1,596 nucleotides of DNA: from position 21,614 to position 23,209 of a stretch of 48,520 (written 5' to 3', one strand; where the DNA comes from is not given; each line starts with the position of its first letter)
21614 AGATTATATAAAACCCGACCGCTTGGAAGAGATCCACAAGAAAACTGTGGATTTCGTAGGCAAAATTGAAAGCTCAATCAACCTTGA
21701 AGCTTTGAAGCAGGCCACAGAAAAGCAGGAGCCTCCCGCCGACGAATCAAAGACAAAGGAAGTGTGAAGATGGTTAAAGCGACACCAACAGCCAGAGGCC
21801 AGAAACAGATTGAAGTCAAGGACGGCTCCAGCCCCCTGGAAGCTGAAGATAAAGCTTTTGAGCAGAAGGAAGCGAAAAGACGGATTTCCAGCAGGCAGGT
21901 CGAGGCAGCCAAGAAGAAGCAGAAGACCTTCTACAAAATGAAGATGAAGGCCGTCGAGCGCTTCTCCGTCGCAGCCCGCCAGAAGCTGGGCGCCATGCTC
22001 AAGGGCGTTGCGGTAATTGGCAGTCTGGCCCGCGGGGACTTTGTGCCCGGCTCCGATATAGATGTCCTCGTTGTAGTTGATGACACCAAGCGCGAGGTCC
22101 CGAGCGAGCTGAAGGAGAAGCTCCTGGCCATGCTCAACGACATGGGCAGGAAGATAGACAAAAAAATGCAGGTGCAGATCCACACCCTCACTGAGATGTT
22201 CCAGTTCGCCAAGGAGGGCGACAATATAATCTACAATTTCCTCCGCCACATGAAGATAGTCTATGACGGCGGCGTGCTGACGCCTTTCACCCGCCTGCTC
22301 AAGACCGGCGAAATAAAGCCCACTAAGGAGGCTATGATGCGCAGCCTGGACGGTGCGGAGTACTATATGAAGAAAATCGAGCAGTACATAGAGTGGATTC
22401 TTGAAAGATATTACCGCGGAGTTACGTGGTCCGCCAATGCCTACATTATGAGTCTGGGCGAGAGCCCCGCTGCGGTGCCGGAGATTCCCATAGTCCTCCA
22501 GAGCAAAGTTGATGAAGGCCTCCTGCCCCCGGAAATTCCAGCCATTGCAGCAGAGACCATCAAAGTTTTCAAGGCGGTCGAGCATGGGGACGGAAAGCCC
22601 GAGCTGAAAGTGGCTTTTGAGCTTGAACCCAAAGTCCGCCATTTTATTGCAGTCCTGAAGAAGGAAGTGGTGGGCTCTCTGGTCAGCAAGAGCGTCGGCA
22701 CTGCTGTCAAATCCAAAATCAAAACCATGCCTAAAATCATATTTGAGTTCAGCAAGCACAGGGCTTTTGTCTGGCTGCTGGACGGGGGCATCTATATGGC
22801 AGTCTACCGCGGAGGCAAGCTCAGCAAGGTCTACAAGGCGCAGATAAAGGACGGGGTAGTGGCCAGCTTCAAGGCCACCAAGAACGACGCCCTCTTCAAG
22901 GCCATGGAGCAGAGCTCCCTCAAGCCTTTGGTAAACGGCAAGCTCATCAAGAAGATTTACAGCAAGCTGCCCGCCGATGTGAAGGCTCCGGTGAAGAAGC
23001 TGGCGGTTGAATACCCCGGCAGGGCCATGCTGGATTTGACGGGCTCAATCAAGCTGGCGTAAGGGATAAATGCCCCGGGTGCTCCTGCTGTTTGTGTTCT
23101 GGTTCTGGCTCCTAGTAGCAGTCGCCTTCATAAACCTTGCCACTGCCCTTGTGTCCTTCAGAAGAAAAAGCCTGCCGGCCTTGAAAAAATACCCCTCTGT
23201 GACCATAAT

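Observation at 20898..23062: Tandem paralogous NTase-HEPN fusion proteins, one with and one without the R-x4-H motif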

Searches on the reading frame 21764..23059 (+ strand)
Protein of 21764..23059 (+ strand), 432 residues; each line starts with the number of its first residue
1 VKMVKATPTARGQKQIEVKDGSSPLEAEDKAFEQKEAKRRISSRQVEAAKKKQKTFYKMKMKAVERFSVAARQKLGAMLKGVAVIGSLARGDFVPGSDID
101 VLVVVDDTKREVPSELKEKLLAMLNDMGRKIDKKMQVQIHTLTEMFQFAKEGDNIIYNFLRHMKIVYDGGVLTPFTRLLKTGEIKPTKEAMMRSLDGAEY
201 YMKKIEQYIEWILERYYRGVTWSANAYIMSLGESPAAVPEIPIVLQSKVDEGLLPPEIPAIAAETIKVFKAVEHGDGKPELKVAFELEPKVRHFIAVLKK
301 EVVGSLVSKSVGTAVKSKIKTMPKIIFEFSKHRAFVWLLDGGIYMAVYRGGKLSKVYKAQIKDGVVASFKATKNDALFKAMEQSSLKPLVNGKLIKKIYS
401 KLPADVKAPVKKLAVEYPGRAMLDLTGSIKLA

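Call 3: search_protein_families(library=pfam, proteins=[window:21764-23059:+], max_evalue=1)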
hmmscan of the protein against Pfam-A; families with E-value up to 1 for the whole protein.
window:21764-23059:+ (432 aa): 5 families
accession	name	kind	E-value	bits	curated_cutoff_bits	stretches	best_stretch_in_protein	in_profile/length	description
PF01909.29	NTP_transf_2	-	7.5e-10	39.5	21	1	72-142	9-72/93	Nucleotidyltransferase domain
PF18765.7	Polbeta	-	6.8e-06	26.6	26.9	1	81-151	15-83/93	Polymerase beta, Nucleotidyltransferase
PF22600.2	MTPAP-like_central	-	0.00033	21.2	27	1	50-132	12-90/139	Poly(A) RNA polymerase, mitochondrial-like, central palm domain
PF03445.19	DUF294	-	0.012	15.9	21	1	57-131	25-105/138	Putative nucleotidyltransferase DUF294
PF18196.7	Cdh1_DBD_1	-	0.25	12.1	26.4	1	342-414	8-81/120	Chromodomain helicase DNA-binding domain 1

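Call 4: search_protein_families(library=ncbifam, proteins=[window:21764-23059:+], max_evalue=1)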
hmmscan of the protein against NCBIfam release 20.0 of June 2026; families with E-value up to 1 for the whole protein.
window:21764-23059:+ (432 aa): 18 families
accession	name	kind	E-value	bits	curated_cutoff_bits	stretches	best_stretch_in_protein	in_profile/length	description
TIGR01693.1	UTase_glnD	equivalog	6.8e-07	27.9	519.4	1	82-151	44-111/850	[protein-PII] uridylyltransferase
NF001366.0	PRK00275.1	equivalog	1.2e-06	26.8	1299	1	12-188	12-183/895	[protein-PII] uridylyltransferase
NF002837.0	PRK03059.1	equivalog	3e-06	25.6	1010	1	37-134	21-117/857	[protein-PII] uridylyltransferase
NF002895.0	PRK03381.1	equivalog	4.8e-06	24.9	631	1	43-166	19-141/782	[protein-PII] uridylyltransferase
NF012212.1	ANT_9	subfamily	2.2e-05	23.8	340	1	64-140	6-79/249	aminoglycoside nucleotidyltransferase ANT(9)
NF003467.0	PRK05092.1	equivalog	9.3e-05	20.3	959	1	58-134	89-165/940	[protein-PII] uridylyltransferase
NF047752.1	MntA_antitoxin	equivalog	0.00037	20.3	60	1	80-132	8-58/106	type VII toxin-antitoxin system MntA family adenylyltransferase antitoxin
NF010309.0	PRK13746.1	subfamily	0.0019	17.6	193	1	71-111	20-60/263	aminoglycoside adenylyltransferase family protein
NF002487.0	PRK01759.1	equivalog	0.0021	16.3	890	1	25-160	15-141/862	bifunctional uridylyltransferase/uridylyl-removing protein GlnD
NF033220.1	ANT_3pp_II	equivalog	0.0028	17.1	400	1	65-139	8-82/258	ANT(3'')-II family aminoglycoside nucleotidyltransferase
NF051895.1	anti_phage_HalB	equivalog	0.0031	17.1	190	1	85-109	5-29/211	anti-phage Hailong system nucleotidyltransferase HalB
NF003347.0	PRK04374.1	equivalog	0.0033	15.6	1567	1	82-135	75-128/869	[protein-PII] uridylyltransferase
NF045909.1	ANT_9_Ic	equivalog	0.0086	15.4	505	1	70-122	18-71/259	aminoglycoside nucleotidyltransferase ANT(9)-Ic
NF033061.1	ANT_4p_I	equivalog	0.011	15.3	350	1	59-111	10-62/253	ANT(4')-I family aminoglycoside nucleotidyltransferase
NF003448.0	PRK05007.1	equivalog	0.022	12.6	1255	1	82-134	84-135/884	bifunctional uridylyltransferase/uridylyl-removing protein GlnD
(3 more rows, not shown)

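Call 6: search_solved_structures(query=window:21764-23059:+, max_evalue=10, show_alignments=3)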
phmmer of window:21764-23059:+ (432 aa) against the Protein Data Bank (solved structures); distinct sequences matched with E-value up to 10: 6.
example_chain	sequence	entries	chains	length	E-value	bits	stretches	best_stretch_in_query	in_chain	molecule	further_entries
5lpa_A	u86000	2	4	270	0.11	14.8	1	75-139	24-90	Streptomycin 3''-adenylyltransferase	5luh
4cs6_A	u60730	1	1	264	0.19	13.9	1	75-135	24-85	AMINOGLYCOSIDE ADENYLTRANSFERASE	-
5g4a_A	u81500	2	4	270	0.2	13.9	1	75-135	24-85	Aminoglycoside (3'') (9) adenylyltransferase | Streptomycin 3''-adenylyltransferase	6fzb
2rff_A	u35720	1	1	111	0.29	13.3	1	78-109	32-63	Putative nucleotidyltransferase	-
6sxj_A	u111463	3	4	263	0.37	13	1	64-147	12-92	Streptomycin 3''-adenylyltransferase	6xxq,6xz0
6p01_A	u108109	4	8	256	1.3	11.2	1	60-112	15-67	Kanamycin nucleotidyltransferase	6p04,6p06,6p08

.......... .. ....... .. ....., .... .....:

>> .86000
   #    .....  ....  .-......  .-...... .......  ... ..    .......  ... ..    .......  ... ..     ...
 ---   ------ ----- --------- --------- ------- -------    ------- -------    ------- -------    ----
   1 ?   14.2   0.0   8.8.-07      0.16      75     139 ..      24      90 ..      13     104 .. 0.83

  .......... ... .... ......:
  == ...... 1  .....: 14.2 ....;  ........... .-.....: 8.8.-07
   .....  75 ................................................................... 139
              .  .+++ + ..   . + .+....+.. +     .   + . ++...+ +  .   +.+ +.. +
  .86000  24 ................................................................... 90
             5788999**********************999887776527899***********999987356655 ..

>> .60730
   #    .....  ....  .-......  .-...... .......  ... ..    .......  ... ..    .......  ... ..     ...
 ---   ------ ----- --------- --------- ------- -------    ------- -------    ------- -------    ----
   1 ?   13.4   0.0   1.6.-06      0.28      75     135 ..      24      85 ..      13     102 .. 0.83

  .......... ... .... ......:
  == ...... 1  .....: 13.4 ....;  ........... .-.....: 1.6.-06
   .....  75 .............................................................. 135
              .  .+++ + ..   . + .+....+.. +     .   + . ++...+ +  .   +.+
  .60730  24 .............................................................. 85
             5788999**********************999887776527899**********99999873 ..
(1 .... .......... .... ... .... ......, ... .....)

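Call 9: find_homologous_proteins(query=window:21764-23059:+)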
Query window:21764-23059:+ (432 aa): 28 proteins with E <= 0.001 among 8000 candidates.
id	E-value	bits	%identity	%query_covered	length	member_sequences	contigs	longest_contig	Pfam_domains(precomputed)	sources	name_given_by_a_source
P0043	4.5e-273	923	100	100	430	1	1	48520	PF18765.8,PF01909.30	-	-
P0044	9.9e-217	738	78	98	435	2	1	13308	PF18765.8,PF01909.30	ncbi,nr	ncbi:MAG: nucleotidyltransferase domain-containing protein [Candidatus Altiarchaeota archaeon]|nr:nu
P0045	7.8e-211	718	76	97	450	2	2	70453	PF18765.8,PF01909.30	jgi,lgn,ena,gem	-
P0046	1.6e-204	697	80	91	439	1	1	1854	PF18765.8,PF22600.3,PF01909.30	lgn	-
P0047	1.0e-200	685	78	92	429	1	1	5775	PF18765.8,PF01909.30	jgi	jgi:predicted nucleotidyltransferase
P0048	7.5e-183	626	71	89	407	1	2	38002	PF18765.8,PF01909.30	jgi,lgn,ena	-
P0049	2.5e-175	601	70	89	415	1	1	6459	PF18765.8,PF01909.30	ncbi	-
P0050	9.5e-170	583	65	91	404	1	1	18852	PF18765.8,PF01909.30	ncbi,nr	ncbi:MAG: hypothetical protein GOV01_01325 [Candidatus Altiarchaeota archaeon]|nr:hypothetical prote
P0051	1.7e-168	579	65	91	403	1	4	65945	PF18765.8,PF01909.30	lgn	-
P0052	8.4e-166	570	63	92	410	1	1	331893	PF18765.8,PF01909.30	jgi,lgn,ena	-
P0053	6.9e-165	567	64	92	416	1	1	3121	PF18765.8,PF01909.30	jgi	-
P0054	1.0e-164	566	63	92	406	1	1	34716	PF18765.8,PF01909.30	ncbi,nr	ncbi:MAG: nucleotidyltransferase domain-containing protein [Candidatus Altiarchaeota archaeon]|nr:nu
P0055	7.0e-164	564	63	92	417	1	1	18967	PF18765.8,PF01909.30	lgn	-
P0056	1.0e-163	563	63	91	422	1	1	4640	PF18765.8,PF01909.30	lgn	-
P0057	2.4e-160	552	63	90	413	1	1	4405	PF18765.8,PF01909.30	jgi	jgi:predicted nucleotidyltransferase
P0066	9.4e-19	86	29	55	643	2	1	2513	PF01909.30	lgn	-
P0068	6.6e-15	73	29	48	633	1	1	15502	PF18765.8,PF01909.30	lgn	-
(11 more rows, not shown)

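Call 19: search_solved_structures(query=A2, max_evalue=10, show_alignments=3)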
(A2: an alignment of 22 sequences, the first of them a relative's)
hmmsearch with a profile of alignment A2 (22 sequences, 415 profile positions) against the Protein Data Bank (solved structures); distinct sequences matched with E-value up to 10: 22.
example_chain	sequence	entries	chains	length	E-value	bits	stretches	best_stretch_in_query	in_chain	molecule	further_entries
6p01_A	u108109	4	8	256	0.00056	22.1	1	42-95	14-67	Kanamycin nucleotidyltransferase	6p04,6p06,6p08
2rff_A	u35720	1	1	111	0.0019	20.3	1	62-89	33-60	Putative nucleotidyltransferase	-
1kan_A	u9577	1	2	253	0.0038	19.4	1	42-95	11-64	KANAMYCIN NUCLEOTIDYLTRANSFERASE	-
6nlt_A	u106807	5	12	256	0.0038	19.3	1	42-95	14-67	Kanamycin nucleotidyltransferase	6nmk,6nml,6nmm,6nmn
1kny_A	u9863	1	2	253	0.0038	19.3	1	42-95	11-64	KANAMYCIN NUCLEOTIDYLTRANSFERASE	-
6un8_A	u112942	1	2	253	0.0039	19.3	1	42-95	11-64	Aminoglycoside NucleotidylTransferase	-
6sxj_A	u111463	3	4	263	0.015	17.3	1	44-126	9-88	Streptomycin 3''-adenylyltransferase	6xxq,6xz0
4rpt_A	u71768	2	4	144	0.021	16.9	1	290-351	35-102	Capping enzyme protein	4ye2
9mlu_C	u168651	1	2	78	0.036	16.1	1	278-315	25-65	Fibronectin-binding protein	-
9xbd_E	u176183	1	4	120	0.11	14.5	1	58-115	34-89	Nucleotidyltransferase domain-containing protein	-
1wot_A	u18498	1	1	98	0.12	14.4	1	65-92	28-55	PUTATIVE MINIMAL NUCLEOTIDYLTRANSFERASE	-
5y0p_A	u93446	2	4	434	0.16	14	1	337-412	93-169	UPF0348 protein B4417_3650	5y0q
5y0n_A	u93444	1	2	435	0.16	14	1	337-412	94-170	UPF0348 protein B4417_3650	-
5y0o_A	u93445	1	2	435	0.16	14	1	337-412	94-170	UPF0348 protein B4417_3650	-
5lpa_A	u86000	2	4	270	0.22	13.5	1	57-107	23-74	Streptomycin 3''-adenylyltransferase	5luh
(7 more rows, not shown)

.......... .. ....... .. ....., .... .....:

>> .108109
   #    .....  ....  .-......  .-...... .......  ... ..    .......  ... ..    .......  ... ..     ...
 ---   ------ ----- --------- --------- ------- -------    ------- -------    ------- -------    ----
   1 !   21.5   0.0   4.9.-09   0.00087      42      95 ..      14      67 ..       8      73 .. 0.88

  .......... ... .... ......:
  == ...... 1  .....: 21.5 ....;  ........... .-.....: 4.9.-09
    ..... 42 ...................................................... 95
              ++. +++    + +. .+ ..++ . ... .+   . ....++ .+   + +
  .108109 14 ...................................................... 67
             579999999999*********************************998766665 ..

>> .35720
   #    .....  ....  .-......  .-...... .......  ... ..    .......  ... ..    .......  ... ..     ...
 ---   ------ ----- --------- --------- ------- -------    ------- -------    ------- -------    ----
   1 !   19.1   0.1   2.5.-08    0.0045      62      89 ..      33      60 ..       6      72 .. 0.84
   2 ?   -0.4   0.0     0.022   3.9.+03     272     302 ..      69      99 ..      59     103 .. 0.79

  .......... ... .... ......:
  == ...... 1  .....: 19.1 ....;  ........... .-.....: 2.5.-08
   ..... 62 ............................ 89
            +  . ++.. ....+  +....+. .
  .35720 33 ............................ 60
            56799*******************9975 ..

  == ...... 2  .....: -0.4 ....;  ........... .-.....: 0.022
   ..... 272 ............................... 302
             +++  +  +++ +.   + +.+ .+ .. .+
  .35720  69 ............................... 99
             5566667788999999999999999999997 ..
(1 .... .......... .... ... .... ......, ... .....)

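Call 25: predict_structure(alignment_id=A2)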
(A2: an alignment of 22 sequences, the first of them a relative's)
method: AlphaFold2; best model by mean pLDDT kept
length: 430 residues; sequences in the alignment: 22
mean_pLDDT: 83.4   pTM: 0.45
mean pLDDT of the five models: 83.4, 83.0, 81.0, 80.6, 79.1
residues with pLDDT >= 90: 212; 70-90: 163; 50-70: 14; < 50: 41
segments of 3 or more residues with pLDDT < 50: 1-36, 307-311
pLDDT, mean of each block of 10 residues (from residue 1): 34 31 40 50 83 92 96 93 90 90 87 89 95 94 86 82 93 88 78 76 88 96 89 92 90 94 96 91 95 91 56 63 93 92 91 92 91 86 83 93 91 84 85
secondary structure, 60 per line:
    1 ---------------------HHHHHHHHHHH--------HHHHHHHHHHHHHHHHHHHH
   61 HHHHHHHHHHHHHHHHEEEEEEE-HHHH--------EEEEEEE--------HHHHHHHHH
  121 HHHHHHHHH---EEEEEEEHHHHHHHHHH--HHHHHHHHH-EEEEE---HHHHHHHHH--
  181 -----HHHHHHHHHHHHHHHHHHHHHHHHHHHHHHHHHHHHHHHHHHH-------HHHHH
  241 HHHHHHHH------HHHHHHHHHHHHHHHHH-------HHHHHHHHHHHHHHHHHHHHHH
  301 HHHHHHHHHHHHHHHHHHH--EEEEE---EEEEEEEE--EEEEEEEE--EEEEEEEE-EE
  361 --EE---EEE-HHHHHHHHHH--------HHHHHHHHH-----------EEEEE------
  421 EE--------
elements in order: H22-32 H41-76 E77-83 H85-88 E97-103 H112-129 E133-139 H140-149 H152-160 E162-166 H170-178 H186-228 H236-248 H255-271 H279-319 E322-326 E330-337 E340-347 E350-357 E368-370 H372-381 H390-398 E410-414

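Call 29: fold_search(model_id=the predicted structure, library=pdb)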
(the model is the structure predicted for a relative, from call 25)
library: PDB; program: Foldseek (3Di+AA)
matches with E <= 10: 846; with E <= 0.001: 22
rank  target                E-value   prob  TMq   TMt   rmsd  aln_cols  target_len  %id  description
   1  7ae9_G                8.6e-05  1.00  0.23  0.58   5.1       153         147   14  Crystal structure of mono-AMPylated HEPN(R46E) toxin in complex with MNT antitoxin (released 2020-12-30)
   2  9dbh_A                1.0e-04  1.00  0.18  0.34  16.4       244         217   15  Structure of Hailong HalB in complex with oligodeoxyadenylate (released 2025-05-07)
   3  1kny_A                1.3e-04  1.00  0.23  0.37  18.0       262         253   13  KANAMYCIN NUCLEOTIDYLTRANSFERASE (released 1996-08-17)
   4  9dbj_F                1.3e-04  1.00  0.18  0.34  16.9       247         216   16  Structure of Hailong HalB R164A mutant with non-hydrolyzable dATP (released 2025-05-07)
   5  7ae9_E                1.4e-04  1.00  0.23  0.57   5.1       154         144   16  Crystal structure of mono-AMPylated HEPN(R46E) toxin in complex with MNT antitoxin (released 2020-12-30)
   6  9dbj_A                1.6e-04  1.00  0.18  0.34  17.3       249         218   14  Structure of Hailong HalB R164A mutant with non-hydrolyzable dATP (released 2025-05-07)
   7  6p06_A                1.7e-04  1.00  0.22  0.36  13.1       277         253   15  Ternary structure of the E52D mutant of ANT-4 with Neomycin and AMPCPP (released 2020-01-29)
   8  9dbj_E                1.7e-04  1.00  0.18  0.35  16.3       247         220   15  Structure of Hailong HalB R164A mutant with non-hydrolyzable dATP (released 2025-05-07)
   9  9dbj_C                1.8e-04  1.00  0.18  0.35  17.7       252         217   16  Structure of Hailong HalB R164A mutant with non-hydrolyzable dATP (released 2025-05-07)
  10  6p01_A                2.1e-04  1.00  0.24  0.38  20.9       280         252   12  Apo structure of the E52D mutant of ANT-4 (released 2020-01-29)
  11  7ae9_F                2.4e-04  1.00  0.23  0.59   5.2       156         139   15  Crystal structure of mono-AMPylated HEPN(R46E) toxin in complex with MNT antitoxin (released 2020-12-30)
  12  6un8_B                2.5e-04  1.00  0.26  0.40  18.8       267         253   13  Wild type ANT bound to neomycin (released 2020-05-06)
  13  6xz0                  2.6e-04  1.00  0.26  0.41  18.2       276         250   16  Crystal structure of spectinomycin adenyltransferase AAD(9) from Enterococcus faecialis with spectinomycin (released 2020-04-15)
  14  6un8_A                2.8e-04  1.00  0.24  0.39  19.8       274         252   12  Wild type ANT bound to neomycin (released 2020-05-06)
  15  6sxj                  2.8e-04  1.00  0.23  0.37  18.4       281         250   14  Crystal structure of spectinomycin adenyltransferase AAD(9) from Enterococcus faecialis (released 2020-04-15)
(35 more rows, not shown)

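Call 34: find_encoding_contigs(protein=P0068, flank=7000, max_places=3)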
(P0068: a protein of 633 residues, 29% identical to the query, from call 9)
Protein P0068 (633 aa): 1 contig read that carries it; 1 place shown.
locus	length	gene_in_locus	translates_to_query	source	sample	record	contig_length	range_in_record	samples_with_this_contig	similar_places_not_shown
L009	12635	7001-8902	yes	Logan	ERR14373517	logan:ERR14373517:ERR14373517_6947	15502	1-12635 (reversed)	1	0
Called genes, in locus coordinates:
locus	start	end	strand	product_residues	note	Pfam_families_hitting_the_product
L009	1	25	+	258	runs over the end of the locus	-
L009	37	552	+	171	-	-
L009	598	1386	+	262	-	-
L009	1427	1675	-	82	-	-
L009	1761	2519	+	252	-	PF01978:TrmB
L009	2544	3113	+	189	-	PF00406:ADK, PF13238:AAA_18, PF13207:AAA_17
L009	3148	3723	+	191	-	-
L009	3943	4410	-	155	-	-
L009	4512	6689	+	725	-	PF01935:DUF87, PF05872:HerA_C, PF10412:TrwB_AAD_bind (faint), PF12846:AAA_10 (faint), PF05872:HerA_C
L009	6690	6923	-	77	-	-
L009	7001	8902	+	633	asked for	PF18765:Polbeta (faint), PF01909:NTP_transf_2 (weak)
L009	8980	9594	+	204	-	-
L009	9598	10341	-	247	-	-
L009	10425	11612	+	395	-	-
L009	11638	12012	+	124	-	PF00571:CBS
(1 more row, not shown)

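Call 51: search_protein_families(library=padloc, proteins=[window:21770-23059:+], max_evalue=0.1)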
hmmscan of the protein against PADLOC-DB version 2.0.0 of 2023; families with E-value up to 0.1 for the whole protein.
window:21770-23059:+ (430 aa): 11 families
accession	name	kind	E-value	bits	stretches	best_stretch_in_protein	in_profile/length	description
PDLC04903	PDC-S09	-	1.7e-09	35.9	1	60-137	9-84/108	-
PDLC04369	PDC-M05A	-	1.2e-07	29.5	1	77-167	103-186/201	-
PDLC04902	PDC-S09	-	1.7e-06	26.2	1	77-130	21-73/97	-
PDLC04368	PDC-M05A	-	2e-06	25.8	1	72-163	102-186/201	-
PDLC04904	PDC-S09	-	6.9e-06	24.2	1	78-123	26-72/104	-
PDLC04907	PDC-S09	-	8.1e-06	23.9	1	58-137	10-82/114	-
PDLC04778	PDC-M70A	-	6.2e-05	20.5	1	61-125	32-95/355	-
PDLC04906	PDC-S09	-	0.00024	19.4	1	78-115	25-64/98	-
PDLC04905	PDC-S09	-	0.0017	16.7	1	77-130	21-75/101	-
PDLC04372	PDC-M05A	-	0.0074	14.6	1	81-168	80-160/167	-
PDLC00790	Cyclase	-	0.009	13.4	1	20-138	18-134/310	oligonucleotide-cyclase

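Call 62: search_protein_families(library=pfam, proteins=[P0066], max_evalue=0.01)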
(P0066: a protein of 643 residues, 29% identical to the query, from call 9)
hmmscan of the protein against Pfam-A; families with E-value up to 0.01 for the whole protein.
P0066 (643 aa): 6 families
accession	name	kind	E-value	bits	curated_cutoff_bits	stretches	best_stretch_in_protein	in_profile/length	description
PF01909.29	NTP_transf_2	-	5.3e-07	30.4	21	1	204-238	10-43/93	Nucleotidyltransferase domain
PF20879.2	SidM_N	-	0.0019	18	27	1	214-241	64-92/285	SidM, N-terminal domain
PF03445.19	DUF294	-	0.0028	18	21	1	210-239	50-78/138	Putative nucleotidyltransferase DUF294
PF18726.6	HEPN_SAV_6107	-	0.004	18.1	27.2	1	391-433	55-97/98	SAV_6107-like HEPN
PF18765.7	Polbeta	-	0.0077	16.8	26.9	1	209-246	13-43/93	Polymerase beta, Nucleotidyltransferase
PF05168.19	HEPN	-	0.0078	16.8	22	1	421-486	3-65/117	HEPN domain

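Call 76: fold_search(model_id=the predicted structure, library=viral)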
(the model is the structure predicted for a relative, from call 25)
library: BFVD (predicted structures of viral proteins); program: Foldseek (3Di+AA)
matches with E <= 10: 783; with E <= 0.001: 3
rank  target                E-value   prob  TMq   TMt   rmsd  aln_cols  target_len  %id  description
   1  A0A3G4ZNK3            3.2e-04  1.00  0.22  0.37  20.0       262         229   12  Polymerase nucleotidyl transferase domain-containing protein [Terrestrivirus sp.]
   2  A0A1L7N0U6            5.2e-04  1.00  0.26  0.35  20.6       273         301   15  Polymerase nucleotidyl transferase domain-containing protein [Ralstonia phage RP12]
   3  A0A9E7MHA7            6.4e-04  1.00  0.24  0.34  20.7       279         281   15  Uncharacterized protein [Enterococcus phage Sw5]
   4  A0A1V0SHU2            1.2e-03  1.00  0.21  0.38  19.7       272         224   11  Putative nucleotidyltransferase [Klosneuvirus KNV1]
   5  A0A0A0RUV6            1.4e-03  1.00  0.22  0.38  26.2       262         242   12  Nucleotidyltransferase [Bacillus phage Mater]
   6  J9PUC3                1.6e-03  0.99  0.22  0.32  30.1       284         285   12  Nucleotidyltransferase [Bacillus phage BCD7]
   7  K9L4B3                2.0e-03  1.00  0.22  0.34   6.5       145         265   12  Nucleotidyltransferase [Pectobacterium phage phiTE]
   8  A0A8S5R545            2.0e-03  0.99  0.20  0.31  19.4       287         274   11  Putative nucleotidyltransferase [Ackermannviridae sp. ctaCq7]
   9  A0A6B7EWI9            3.4e-03  0.97  0.19  0.22  26.2       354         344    9  (no name in the UniProt tables at hand)
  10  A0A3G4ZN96            3.4e-03  0.72  0.17  0.10  25.7       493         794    9  Putative exonuclease [Terrestrivirus sp.]
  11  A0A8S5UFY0            4.6e-03  0.99  0.21  0.31  23.6       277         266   12  Putative nucleotidyltransferase [Myoviridae sp. ctshb19]
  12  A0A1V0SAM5            5.2e-03  1.00  0.16  0.41   4.9       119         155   13  Polymerase beta nucleotidyltransferase domain-containing protein [Catovirus CTV1]
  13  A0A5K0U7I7            6.4e-03  0.75  0.16  0.07  22.9       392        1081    9  Endonuclease V [Yasminevirus sp. GU-2018]
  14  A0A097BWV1            7.1e-03  1.00  0.22  0.36   7.5       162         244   14  Nucleotidyltransferase [Shigella phage pSs-1]
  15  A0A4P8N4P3            7.1e-03  0.97  0.22  0.28  21.3       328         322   11  Nucleotidyltransferase [Rheinheimera phage vB_RspM_Barba19A]
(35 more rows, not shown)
